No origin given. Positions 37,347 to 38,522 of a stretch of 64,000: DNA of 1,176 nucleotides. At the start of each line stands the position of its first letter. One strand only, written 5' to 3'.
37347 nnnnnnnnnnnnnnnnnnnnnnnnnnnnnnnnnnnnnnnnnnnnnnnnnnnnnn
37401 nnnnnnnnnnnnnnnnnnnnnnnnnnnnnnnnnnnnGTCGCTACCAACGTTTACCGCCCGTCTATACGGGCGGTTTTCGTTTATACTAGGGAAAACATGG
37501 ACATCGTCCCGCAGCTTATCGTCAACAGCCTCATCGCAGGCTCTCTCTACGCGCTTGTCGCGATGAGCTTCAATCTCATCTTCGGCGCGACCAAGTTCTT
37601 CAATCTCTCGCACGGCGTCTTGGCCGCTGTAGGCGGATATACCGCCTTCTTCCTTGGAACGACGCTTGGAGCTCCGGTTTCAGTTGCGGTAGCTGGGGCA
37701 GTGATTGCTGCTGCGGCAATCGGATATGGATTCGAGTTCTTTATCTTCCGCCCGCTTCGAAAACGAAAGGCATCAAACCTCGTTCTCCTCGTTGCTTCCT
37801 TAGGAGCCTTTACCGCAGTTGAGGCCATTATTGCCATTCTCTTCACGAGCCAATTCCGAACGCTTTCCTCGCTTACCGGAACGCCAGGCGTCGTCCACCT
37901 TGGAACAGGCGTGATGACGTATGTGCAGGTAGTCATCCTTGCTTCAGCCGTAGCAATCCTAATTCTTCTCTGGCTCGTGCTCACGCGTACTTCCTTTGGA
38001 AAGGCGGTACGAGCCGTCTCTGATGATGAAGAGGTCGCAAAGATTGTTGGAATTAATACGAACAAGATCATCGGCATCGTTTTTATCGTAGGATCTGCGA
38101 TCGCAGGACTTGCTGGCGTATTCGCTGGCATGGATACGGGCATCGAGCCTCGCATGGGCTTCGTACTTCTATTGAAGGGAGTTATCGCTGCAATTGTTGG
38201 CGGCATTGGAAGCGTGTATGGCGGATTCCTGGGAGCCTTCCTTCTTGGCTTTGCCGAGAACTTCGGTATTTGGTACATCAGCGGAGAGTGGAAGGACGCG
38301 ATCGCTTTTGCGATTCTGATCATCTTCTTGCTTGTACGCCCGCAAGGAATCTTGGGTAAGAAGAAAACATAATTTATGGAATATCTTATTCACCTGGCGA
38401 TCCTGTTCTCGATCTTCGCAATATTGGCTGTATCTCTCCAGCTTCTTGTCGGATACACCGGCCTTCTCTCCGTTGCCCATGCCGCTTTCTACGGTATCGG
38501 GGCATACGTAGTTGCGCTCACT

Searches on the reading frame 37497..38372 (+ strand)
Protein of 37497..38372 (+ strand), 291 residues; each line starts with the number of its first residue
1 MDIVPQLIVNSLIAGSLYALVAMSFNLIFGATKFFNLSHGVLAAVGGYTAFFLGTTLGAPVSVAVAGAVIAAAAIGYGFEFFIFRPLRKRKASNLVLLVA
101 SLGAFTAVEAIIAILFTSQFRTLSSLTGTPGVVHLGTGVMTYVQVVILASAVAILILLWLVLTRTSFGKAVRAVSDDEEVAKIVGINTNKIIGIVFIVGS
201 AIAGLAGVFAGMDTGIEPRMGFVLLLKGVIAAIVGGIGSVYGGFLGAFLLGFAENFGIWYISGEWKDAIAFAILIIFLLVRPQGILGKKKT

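Call 4: search_protein_families(library=pfam, proteins=[window:37497-38372:+])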
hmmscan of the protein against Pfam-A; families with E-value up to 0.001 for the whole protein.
window:37497-38372:+ (291 aa): 1 family
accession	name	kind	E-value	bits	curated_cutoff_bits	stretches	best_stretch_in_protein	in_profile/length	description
PF02653.21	BPD_transp_2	-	1.7e-41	142.6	26.8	1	8-278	2-269/269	Branched-chain amino acid transport system / permease component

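Call 19: find_related_loci(query=window:37497-38372:+, collection=genome_contigs, flank=10000)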
Query window:37497-38372:+ (291 aa) in genome_contigs; peptide patterns used: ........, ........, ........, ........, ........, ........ (x = any residue, [..] = any of these).
292 stretches matched a pattern; 73 encode a relative of the query (tblastn E <= 1e-3); 73 distinct loci.
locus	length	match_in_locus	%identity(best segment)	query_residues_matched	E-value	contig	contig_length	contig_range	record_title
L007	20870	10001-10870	82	1-290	3e-147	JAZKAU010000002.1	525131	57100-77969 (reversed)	MAG: Patescibacteria group bacterium isolate ADI_H3L2_1_122_18_3-bin046 ADIH3L21_B046_0_000000000002, whole genome shotg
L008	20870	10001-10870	77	1-290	1e-138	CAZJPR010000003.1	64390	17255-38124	MAG TPA_asm: uncultured Candidatus Saccharibacteria bacterium isolate SRP342105_co1_233 genome assembly, contig: NODE_54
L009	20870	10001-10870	78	1-290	2e-136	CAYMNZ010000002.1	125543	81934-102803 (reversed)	MAG TPA_asm: uncultured Candidatus Saccharibacteria bacterium isolate SRP128246_co1_424 genome assembly, contig: NODE_63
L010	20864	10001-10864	73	2-289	4e-132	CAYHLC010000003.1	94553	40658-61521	MAG TPA_asm: uncultured Candidatus Saccharibacteria bacterium isolate ERP119705_co13_82 genome assembly, contig: NODE_26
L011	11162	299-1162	73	2-289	6e-125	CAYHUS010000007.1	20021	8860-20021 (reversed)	MAG TPA_asm: uncultured Candidatus Saccharibacteria bacterium isolate ERP119705_co17_43 genome assembly, contig: NODE_32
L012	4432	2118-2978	69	3-289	8e-123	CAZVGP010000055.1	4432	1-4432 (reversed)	MAG TPA_asm: uncultured Candidatus Saccharibacteria bacterium isolate SRP269290_co8_15 genome assembly, contig: NODE_589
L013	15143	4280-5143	67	1-288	2e-119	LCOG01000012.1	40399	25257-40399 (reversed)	MAG: Parcubacteria group bacterium GW2011_GWA2_47_26 UX98_C0012, whole genome shotgun sequence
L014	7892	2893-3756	63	1-288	3e-117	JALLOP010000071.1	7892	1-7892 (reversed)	Patescibacteria group bacterium AH-259-L07 AH-259-L07_NODE_71, whole genome shotgun sequence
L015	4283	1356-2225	65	1-290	8e-117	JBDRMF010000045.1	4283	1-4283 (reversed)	MAG: Patescibacteria group bacterium isolate MEGAHIT-group-1.819 k141_2130284, whole genome shotgun sequence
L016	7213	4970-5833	66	1-288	4e-115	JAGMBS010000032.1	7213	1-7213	MAG: Candidatus Paceibacterota bacterium isolate RS_16_29 ZL425.bin.29.fa_32, whole genome shotgun sequence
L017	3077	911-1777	63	1-289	3e-117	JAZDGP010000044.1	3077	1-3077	MAG: bacterium isolate MEGAHIT-group-0.272 k141_5109187, whole genome shotgun sequence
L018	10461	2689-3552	63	1-288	4e-113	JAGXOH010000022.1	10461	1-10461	Candidatus Falkowbacteria bacterium LH_S3 NODE_22_length_10461_cov_21.663986, whole genome shotgun sequence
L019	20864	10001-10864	61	1-288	5e-112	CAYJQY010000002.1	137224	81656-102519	MAG TPA_asm: uncultured Candidatus Saccharibacteria bacterium isolate ERP125453_co1_47 genome assembly, contig: NODE_46_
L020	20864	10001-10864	63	1-288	6e-112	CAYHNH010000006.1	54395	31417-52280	MAG TPA_asm: uncultured Candidatus Saccharibacteria bacterium isolate ERP119705_co13_543 genome assembly, contig: NODE_6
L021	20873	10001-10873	62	1-291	2e-111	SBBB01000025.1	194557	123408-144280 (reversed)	MAG: bacterium isolate Bin_25_1_1 Hy_contig1412, whole genome shotgun sequence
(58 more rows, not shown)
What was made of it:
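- Tried and rejected: I used livH as the anchor instead (call 19).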
